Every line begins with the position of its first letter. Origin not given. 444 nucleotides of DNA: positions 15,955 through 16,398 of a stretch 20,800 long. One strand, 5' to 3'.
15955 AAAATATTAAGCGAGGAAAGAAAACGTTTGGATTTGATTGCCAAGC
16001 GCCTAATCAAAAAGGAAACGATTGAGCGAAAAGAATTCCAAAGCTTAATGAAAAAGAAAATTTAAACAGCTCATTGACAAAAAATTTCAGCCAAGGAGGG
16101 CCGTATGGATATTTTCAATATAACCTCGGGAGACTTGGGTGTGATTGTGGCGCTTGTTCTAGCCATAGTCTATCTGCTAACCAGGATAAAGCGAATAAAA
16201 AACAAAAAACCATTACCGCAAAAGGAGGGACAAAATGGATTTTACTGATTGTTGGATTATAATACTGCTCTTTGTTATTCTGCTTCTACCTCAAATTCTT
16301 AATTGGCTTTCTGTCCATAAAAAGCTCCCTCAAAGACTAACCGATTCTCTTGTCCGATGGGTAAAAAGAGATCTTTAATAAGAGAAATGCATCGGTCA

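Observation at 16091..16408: Two overlapping ~47-codon single-TM sORFs with perfect Shine-Dalgarno sites immediately downstream of ftsH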

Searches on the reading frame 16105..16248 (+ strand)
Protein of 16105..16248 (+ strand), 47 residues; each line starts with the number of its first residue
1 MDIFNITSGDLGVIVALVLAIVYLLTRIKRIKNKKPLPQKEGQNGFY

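Call 8: search_protein_families(library=pfam, proteins=[window:16105-16248:+], max_evalue=0.01)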
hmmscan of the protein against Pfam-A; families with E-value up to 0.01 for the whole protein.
window:16105-16248:+ (47 aa): 0 families

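Call 12: find_encoding_contigs(protein=window:16105-16248:+, flank=3000, max_places=6)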
Protein window:16105-16248:+ (47 aa): 3 contigs read that carry it; 3 places shown.
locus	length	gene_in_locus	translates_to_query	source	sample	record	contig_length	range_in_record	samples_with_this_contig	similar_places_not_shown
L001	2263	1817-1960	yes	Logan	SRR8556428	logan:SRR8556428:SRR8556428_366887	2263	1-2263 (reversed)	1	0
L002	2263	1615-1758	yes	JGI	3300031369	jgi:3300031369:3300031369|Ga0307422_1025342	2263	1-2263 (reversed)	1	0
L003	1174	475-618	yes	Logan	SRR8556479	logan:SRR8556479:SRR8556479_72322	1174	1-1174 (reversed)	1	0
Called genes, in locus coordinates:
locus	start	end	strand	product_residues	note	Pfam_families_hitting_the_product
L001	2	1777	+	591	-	?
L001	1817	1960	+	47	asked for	-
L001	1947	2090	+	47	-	-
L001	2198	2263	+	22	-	?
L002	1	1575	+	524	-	?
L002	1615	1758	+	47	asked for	-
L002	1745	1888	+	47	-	-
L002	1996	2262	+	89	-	?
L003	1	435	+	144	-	?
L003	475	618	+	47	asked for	-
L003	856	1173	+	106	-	?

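Call 15: find_homologous_proteins(query=window:16105-16248:+, max_evalue=10)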
Query window:16105-16248:+ (47 aa): 1 proteins with E <= 10 among 1 candidates.
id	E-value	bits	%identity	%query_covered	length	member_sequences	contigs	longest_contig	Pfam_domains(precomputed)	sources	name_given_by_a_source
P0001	3.1e-22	93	100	100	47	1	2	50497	-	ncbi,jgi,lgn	-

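Call 27: find_homologous_proteins(query=A2, max_evalue=10)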
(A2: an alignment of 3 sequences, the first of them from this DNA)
Query A2 (3 sequences) (47 aa, profile of the alignment): 3 proteins with E <= 10 among 11 candidates.
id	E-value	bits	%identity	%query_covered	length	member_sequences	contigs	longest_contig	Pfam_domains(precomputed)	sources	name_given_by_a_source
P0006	1.1e-25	107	40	87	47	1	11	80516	-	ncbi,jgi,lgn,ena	-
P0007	3.3e-24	102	43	87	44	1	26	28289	-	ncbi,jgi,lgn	-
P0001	7.5e-23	98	100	100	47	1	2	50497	-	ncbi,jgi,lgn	-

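Call 42: search_protein_families(library=ncbifam, proteins=[P0001, P0006], max_evalue=1)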
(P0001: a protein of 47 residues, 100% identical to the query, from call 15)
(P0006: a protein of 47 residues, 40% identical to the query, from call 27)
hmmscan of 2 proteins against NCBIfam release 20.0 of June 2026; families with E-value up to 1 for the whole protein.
P0001 (47 aa): 0 families

P0006 (47 aa): 2 families
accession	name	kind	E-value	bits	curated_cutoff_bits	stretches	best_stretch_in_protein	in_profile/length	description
NF008005.0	PRK10734.1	equivalog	0.063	12.4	432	1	6-44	124-163/325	calcium/sodium antiporter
NF033507.3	Loki-CTERM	subfamily_domain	0.56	10.6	19.9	1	11-30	7-26/27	Loki-CTERM sorting domain-containing protein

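Call 43: search_protein_families(library=phrogs, proteins=[P0001, P0006], max_evalue=1)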
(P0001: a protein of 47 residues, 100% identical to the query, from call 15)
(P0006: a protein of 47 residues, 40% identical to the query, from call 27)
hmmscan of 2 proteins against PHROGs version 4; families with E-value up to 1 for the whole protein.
P0001 (47 aa): 2 families
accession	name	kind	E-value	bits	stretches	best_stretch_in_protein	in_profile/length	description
phrog_25602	-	unknown function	0.077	13.9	1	15-27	16-28/29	-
phrog_34002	-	unknown function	0.82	10.6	0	13-33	10-30/36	-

P0006 (47 aa): 3 families
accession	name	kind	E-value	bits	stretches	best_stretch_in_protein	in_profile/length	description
phrog_3913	-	unknown function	0.021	16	1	12-47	10-47/89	-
phrog_23211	-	unknown function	0.039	14.8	1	1-38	13-50/230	-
phrog_14818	-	unknown function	0.091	14.1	1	6-45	1-40/76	-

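Call 44: search_protein_families(library=pfam, proteins=[P0001, P0006, P0007], max_evalue=5)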
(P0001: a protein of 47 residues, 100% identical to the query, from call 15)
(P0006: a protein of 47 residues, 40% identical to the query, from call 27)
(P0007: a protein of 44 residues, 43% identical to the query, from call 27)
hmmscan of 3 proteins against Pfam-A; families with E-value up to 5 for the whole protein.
P0001 (47 aa): 1 family
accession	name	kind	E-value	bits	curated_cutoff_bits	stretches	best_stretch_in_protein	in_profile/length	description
PF12669.12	FeoB_associated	-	0.26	12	27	1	13-35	3-25/44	FeoB-associated Cys-rich membrane protein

P0006 (47 aa): 1 family
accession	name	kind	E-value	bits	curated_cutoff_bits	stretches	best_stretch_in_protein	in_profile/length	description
PF12669.12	FeoB_associated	-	0.0048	17.6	27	1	9-35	1-27/44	FeoB-associated Cys-rich membrane protein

P0007 (44 aa): 3 families
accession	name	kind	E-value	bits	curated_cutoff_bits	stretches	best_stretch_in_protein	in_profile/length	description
PF12669.12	FeoB_associated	-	0.0027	18.4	27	1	10-35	2-27/44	FeoB-associated Cys-rich membrane protein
PF10785.14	NADH-u_ox-rdase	-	0.11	13.6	25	1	5-36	19-50/87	NADH-ubiquinone oxidoreductase complex I, 21 kDa subunit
PF03742.19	PetN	-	0.11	12.8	20.3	1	1-22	1-22/29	PetN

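Call 45: search_protein_families(library=padloc, proteins=[P0001, P0006], max_evalue=1)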
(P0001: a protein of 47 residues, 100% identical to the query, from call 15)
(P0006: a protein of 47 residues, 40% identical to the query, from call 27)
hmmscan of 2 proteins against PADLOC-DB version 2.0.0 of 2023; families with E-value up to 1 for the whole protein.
P0001 (47 aa): 0 families

P0006 (47 aa): 1 family
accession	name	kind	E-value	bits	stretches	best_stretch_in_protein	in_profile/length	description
PDLC04668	PDC-M47B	-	0.0036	15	1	7-40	74-107/186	-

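Call 65: find_related_loci(query=A2, collection=viral_contigs, flank=3000)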
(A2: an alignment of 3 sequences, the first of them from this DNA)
Query A2 (47 aa) in viral_contigs; peptide patterns used: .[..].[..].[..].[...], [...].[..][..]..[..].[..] (x = any residue, [..] = any of these).
95 stretches matched a pattern, but none encodes a relative of the query by tblastn (E <= 1e-3).

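Call 70: find_encoding_contigs(protein=P0007, flank=1500, max_places=10)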
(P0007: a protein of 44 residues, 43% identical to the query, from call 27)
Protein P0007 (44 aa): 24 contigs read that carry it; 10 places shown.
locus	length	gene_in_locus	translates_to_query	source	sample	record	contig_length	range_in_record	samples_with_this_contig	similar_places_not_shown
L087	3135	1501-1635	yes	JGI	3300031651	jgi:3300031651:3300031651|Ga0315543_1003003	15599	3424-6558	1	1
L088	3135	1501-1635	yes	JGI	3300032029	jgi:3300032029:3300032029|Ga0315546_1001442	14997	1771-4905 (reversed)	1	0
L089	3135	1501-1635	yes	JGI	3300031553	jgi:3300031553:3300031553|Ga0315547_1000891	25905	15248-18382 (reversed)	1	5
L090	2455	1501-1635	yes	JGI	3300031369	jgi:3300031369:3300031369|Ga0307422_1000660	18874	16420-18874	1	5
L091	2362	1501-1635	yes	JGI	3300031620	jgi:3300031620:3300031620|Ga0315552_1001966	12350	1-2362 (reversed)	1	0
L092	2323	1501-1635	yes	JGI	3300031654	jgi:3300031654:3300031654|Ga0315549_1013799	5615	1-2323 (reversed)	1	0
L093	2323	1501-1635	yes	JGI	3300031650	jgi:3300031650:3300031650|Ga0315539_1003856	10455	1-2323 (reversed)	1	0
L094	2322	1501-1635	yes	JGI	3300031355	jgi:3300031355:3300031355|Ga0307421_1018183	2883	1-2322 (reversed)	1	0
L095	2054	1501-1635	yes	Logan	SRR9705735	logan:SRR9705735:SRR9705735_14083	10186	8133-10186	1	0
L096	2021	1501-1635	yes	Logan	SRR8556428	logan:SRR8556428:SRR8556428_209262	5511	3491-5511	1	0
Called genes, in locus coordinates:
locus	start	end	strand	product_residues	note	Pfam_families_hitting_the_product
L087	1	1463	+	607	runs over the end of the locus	PF06068:TIP49 (faint), PF06480:FtsH_ext, PF00004:AAA, PF23902:AAA_lid_PRS2_C (weak), PF17862:AAA_lid_3, PF01434:Peptidase_M41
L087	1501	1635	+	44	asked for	-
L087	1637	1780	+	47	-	-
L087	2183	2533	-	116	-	PF25160:LdpA_Fe-S-bd (weak), PF13187:Fer4_9, PF00037:Fer4, PF12797:Fer4_2 (weak), PF13237:Fer4_10, PF14697:Fer4_21, PF12837:Fer4_6 (weak), PF12838:Fer4_7, +4 more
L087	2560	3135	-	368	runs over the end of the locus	PF00374:NiFeSe_Hases (weak), PF00346:Complex1_49kDa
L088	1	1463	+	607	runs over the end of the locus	PF06068:TIP49 (faint), PF06480:FtsH_ext, PF00004:AAA, PF23902:AAA_lid_PRS2_C (weak), PF17862:AAA_lid_3, PF01434:Peptidase_M41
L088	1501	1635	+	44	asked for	-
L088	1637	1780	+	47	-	-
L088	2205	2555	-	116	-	PF25160:LdpA_Fe-S-bd (weak), PF00037:Fer4, PF12797:Fer4_2 (weak), PF13237:Fer4_10, PF12837:Fer4_6 (weak), PF14697:Fer4_21, PF12838:Fer4_7, PF13187:Fer4_9, +4 more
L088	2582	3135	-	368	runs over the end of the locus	PF00374:NiFeSe_Hases (weak), PF00346:Complex1_49kDa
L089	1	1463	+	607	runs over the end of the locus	PF06068:TIP49 (faint), PF06480:FtsH_ext, PF00004:AAA, PF23902:AAA_lid_PRS2_C (weak), PF17862:AAA_lid_3, PF01434:Peptidase_M41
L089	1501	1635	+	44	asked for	-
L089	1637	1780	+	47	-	-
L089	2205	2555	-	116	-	PF25160:LdpA_Fe-S-bd (weak), PF00037:Fer4, PF12797:Fer4_2 (weak), PF13237:Fer4_10, PF12837:Fer4_6 (weak), PF14697:Fer4_21, PF12838:Fer4_7, PF13187:Fer4_9, +4 more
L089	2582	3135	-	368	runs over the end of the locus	PF00374:NiFeSe_Hases (weak), PF00346:Complex1_49kDa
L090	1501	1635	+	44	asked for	-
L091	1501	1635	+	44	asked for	-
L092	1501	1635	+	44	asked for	-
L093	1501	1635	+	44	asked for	-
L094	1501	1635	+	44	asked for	-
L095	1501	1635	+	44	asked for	-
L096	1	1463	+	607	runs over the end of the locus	PF06068:TIP49 (faint), PF06480:FtsH_ext, PF00004:AAA, PF23902:AAA_lid_PRS2_C (weak), PF17862:AAA_lid_3, PF01434:Peptidase_M41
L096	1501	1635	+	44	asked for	-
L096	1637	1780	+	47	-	-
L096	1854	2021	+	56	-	?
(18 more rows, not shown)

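Call 71: find_encoding_contigs(protein=P0006, flank=1500, max_places=10)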
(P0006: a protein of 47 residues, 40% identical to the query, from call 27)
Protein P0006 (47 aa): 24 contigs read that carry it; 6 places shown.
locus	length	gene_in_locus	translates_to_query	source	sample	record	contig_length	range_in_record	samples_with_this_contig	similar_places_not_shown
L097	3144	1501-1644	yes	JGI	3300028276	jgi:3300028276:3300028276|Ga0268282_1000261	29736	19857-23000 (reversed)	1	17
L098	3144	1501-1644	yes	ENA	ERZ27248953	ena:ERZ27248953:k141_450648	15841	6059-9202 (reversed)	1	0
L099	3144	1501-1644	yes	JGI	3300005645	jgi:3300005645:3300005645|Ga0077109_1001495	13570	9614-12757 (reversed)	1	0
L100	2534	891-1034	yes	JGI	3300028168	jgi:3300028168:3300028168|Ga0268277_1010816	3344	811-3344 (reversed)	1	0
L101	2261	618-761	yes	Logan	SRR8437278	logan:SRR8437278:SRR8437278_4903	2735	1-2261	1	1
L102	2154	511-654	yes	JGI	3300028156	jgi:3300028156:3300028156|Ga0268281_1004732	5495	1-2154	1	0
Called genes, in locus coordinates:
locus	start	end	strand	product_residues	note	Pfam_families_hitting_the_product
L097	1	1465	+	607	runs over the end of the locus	PF06480:FtsH_ext, PF06068:TIP49 (weak), PF00004:AAA, PF17862:AAA_lid_3, PF01434:Peptidase_M41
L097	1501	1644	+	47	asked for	-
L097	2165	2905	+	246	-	PF00849:PseudoU_synth_2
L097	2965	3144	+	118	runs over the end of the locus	PF01245:Ribosomal_L19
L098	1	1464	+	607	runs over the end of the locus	PF06480:FtsH_ext, PF06068:TIP49 (weak), PF00004:AAA, PF17862:AAA_lid_3, PF01434:Peptidase_M41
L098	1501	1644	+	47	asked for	-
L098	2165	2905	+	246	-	PF00849:PseudoU_synth_2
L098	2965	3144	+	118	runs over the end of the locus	PF01245:Ribosomal_L19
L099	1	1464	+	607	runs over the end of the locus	PF06480:FtsH_ext, PF06068:TIP49 (weak), PF00004:AAA, PF17862:AAA_lid_3, PF01434:Peptidase_M41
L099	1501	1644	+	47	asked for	-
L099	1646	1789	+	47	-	-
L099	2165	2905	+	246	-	PF00849:PseudoU_synth_2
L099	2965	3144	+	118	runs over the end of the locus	PF01245:Ribosomal_L19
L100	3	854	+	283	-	?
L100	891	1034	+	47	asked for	-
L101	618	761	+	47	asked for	-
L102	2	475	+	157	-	?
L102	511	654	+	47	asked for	-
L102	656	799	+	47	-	-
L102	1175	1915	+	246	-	PF00849:PseudoU_synth_2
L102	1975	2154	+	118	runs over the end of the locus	PF01245:Ribosomal_L19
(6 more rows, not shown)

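Call 74: list_cluster_members(proteins=[P0001, P0005, P0002, P0007, P0003, P0006])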
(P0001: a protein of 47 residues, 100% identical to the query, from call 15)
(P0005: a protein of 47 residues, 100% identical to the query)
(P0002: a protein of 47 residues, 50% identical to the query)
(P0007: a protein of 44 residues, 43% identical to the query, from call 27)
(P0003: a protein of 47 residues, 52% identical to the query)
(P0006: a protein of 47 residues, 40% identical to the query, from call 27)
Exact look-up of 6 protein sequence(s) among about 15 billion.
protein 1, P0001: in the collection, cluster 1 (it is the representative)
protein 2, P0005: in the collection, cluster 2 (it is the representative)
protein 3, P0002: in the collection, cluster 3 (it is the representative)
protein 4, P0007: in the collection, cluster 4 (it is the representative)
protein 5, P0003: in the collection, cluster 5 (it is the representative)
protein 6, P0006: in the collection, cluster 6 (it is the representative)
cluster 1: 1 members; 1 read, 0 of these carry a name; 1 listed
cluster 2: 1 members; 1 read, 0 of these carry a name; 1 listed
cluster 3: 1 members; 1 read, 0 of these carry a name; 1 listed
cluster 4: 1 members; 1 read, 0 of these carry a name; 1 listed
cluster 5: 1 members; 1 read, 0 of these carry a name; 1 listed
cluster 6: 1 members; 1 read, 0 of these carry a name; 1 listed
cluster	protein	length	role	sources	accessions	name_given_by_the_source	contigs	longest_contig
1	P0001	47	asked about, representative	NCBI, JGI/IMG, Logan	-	-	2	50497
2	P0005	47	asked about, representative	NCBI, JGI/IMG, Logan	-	-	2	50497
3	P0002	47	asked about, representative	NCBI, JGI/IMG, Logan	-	-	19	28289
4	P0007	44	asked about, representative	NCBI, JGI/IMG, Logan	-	-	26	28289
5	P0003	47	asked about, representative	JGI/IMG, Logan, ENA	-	-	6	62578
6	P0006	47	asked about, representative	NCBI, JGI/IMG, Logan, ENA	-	-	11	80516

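Call 84: predict_structure(alignment_id=A6)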
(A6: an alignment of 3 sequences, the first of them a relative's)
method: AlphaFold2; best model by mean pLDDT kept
length: 47 residues; sequences in the alignment: 3
mean_pLDDT: 69.0   pTM: 0.40
mean pLDDT of the five models: 69.0, 68.9, 68.2, 67.7, 67.5
residues with pLDDT >= 90: 8; 70-90: 14; 50-70: 15; < 50: 10
segments of 3 or more residues with pLDDT < 50: 38-43, 45-47
pLDDT, mean of each block of 10 residues (from residue 1): 63 89 86 55 45
secondary structure, 60 per line:
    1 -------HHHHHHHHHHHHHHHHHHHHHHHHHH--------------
elements in order: H8-33
